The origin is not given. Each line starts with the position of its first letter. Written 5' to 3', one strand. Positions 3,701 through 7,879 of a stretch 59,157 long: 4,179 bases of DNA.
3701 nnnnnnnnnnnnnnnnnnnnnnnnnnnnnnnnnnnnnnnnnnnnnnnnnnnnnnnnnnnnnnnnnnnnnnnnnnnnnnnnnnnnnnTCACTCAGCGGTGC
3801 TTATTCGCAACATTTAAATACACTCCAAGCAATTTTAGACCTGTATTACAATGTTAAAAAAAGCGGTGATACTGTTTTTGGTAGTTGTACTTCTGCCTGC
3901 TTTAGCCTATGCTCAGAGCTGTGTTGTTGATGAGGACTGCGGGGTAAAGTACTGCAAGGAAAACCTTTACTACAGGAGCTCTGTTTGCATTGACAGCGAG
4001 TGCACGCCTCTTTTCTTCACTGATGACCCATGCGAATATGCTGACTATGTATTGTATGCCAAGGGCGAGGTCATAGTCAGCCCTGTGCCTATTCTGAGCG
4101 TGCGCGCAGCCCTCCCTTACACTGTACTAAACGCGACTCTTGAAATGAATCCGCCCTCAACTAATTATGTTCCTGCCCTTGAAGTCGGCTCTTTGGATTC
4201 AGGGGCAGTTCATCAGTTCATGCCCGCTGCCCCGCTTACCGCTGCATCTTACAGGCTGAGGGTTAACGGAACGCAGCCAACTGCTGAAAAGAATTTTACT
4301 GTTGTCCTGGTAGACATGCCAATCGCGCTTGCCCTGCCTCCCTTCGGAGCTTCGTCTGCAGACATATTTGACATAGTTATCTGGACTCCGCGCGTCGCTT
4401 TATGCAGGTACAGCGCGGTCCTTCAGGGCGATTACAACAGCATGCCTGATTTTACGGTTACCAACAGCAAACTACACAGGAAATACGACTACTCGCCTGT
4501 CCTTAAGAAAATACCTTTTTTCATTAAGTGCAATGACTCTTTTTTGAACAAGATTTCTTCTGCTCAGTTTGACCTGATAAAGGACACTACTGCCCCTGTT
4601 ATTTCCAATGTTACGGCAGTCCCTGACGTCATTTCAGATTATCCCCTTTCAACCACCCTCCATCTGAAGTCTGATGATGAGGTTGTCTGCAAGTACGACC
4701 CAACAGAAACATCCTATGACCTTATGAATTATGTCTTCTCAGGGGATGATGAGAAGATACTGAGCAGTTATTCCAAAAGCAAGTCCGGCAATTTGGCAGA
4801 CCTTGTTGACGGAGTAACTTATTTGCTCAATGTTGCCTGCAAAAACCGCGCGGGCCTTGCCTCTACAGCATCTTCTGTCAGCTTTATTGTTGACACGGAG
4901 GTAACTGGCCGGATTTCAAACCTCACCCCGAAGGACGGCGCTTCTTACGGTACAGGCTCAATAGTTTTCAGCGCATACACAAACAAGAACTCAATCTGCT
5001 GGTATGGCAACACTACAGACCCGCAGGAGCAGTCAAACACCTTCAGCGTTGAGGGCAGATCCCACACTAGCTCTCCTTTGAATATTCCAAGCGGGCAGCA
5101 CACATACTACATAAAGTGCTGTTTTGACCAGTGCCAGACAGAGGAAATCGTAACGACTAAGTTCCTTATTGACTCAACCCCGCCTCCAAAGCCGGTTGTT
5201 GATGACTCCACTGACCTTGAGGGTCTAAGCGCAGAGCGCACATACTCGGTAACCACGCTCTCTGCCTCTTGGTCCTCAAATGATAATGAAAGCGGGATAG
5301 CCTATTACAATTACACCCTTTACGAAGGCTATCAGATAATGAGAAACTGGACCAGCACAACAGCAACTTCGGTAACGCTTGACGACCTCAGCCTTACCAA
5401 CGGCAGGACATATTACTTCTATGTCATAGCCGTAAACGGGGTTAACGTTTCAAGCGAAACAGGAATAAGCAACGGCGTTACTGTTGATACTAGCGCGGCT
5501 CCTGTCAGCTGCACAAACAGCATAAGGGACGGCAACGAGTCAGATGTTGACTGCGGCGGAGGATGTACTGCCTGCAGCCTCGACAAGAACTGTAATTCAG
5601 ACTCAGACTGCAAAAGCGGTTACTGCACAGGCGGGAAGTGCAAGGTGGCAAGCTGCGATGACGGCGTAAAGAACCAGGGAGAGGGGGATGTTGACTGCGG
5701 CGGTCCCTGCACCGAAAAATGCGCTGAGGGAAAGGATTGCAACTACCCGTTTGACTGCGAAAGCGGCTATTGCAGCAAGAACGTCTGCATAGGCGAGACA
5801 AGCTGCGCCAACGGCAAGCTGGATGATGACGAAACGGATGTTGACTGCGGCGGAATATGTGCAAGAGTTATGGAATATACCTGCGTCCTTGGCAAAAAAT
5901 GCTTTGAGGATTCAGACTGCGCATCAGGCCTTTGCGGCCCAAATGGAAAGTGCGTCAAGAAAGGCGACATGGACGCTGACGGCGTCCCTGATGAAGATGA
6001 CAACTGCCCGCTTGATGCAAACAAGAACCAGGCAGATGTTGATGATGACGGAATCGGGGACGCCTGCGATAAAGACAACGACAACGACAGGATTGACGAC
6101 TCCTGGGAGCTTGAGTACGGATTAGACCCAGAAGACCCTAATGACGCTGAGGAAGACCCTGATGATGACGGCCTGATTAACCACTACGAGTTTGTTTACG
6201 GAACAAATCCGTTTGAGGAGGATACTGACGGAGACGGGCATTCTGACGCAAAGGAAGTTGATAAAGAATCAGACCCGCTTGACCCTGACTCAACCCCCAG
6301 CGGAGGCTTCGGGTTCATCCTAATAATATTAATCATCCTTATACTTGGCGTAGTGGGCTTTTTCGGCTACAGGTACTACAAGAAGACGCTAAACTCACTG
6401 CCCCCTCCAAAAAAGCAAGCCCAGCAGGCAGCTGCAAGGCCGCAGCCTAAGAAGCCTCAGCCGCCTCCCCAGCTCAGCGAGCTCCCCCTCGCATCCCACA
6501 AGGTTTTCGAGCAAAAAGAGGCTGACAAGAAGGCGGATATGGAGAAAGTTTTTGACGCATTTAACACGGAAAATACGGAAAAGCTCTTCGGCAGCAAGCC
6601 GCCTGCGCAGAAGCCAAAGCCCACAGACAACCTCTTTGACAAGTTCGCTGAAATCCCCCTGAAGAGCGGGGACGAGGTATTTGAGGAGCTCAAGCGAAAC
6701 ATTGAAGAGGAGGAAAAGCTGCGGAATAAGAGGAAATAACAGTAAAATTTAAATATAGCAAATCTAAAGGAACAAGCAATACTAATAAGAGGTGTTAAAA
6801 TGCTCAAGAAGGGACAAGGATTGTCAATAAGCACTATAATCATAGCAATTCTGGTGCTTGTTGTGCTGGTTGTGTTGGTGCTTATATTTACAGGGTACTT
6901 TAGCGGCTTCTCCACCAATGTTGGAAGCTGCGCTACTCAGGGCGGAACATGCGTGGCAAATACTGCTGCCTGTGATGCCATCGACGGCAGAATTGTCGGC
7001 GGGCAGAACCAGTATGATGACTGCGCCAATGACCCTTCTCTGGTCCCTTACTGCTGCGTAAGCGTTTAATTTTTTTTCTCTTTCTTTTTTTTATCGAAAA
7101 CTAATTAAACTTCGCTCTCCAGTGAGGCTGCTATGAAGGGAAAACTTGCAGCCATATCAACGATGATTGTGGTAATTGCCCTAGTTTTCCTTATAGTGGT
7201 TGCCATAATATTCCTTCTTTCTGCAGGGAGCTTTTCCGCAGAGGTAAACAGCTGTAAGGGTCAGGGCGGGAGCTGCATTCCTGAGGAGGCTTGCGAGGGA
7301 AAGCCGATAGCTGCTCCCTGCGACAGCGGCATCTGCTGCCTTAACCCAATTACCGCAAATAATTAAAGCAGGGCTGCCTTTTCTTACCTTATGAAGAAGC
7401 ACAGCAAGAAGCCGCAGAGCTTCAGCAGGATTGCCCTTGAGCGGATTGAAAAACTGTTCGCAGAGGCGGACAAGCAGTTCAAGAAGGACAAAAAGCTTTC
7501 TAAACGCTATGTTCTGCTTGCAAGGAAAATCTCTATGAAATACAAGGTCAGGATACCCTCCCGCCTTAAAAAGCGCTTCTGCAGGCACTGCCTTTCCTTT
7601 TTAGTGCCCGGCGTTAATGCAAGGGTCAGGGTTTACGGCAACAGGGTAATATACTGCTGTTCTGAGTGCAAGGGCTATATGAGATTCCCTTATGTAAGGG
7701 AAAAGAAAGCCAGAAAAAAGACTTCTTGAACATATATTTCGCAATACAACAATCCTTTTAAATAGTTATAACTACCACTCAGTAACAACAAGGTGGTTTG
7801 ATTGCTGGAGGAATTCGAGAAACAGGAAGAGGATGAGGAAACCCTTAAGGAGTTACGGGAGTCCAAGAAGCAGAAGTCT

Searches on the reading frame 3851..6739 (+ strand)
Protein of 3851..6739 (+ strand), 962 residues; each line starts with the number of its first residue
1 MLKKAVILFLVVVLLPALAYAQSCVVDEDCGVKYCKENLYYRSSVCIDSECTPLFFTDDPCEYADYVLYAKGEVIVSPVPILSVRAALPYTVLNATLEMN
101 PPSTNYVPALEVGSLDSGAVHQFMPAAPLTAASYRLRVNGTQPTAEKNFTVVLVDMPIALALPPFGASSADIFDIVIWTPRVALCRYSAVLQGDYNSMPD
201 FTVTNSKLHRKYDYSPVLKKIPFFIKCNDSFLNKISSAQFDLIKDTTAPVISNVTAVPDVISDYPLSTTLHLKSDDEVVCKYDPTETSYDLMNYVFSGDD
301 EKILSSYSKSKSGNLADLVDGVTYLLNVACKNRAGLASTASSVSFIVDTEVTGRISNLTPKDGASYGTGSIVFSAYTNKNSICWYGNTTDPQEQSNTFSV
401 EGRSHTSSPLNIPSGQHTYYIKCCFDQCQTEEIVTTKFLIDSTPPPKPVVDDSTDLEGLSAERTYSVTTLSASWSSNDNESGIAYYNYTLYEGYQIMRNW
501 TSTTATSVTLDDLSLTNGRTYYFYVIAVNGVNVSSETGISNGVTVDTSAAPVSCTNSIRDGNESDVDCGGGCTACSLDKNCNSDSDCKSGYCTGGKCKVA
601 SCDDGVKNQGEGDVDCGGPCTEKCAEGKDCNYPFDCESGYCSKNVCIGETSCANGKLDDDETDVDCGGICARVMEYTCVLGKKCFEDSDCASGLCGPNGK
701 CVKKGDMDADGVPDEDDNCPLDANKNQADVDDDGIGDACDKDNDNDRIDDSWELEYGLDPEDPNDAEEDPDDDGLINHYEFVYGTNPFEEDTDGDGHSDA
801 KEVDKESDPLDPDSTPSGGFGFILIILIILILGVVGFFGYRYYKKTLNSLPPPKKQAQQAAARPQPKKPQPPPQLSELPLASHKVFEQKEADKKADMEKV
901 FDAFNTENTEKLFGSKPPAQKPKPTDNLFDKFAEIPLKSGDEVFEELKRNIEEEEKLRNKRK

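Call 25: search_protein_families(library=pfam, proteins=[window:3851-6739:+])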
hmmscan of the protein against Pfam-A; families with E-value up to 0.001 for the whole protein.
window:3851-6739:+ (962 aa): 3 families
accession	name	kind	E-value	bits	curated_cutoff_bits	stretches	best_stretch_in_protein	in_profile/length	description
PF02412.23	TSP_3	-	3.1e-05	24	25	1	701-727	12-36/36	Thrombospondin type 3 repeat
PF00041.27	fn3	-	0.00016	22.3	25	0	459-534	6-75/84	Fibronectin type III domain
PF18884.5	TSP3_bac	-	0.00019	21.7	25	1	791-812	1-22/22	Bacterial TSP3 repeat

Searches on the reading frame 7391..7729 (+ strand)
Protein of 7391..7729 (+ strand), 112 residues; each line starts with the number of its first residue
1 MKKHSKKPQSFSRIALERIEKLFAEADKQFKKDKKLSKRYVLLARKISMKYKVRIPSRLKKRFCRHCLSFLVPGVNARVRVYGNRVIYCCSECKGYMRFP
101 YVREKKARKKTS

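Call 75: search_protein_families(library=pfam, proteins=[window:7391-7729:+])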
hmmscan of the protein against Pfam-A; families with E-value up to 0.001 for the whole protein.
window:7391-7729:+ (112 aa): 1 family
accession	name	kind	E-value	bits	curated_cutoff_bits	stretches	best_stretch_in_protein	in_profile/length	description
PF04032.22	Rpr2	-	2.7e-16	60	29.3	1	18-94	1-90/90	RNAse P Rpr2/Rpp21/SNM1 subunit domain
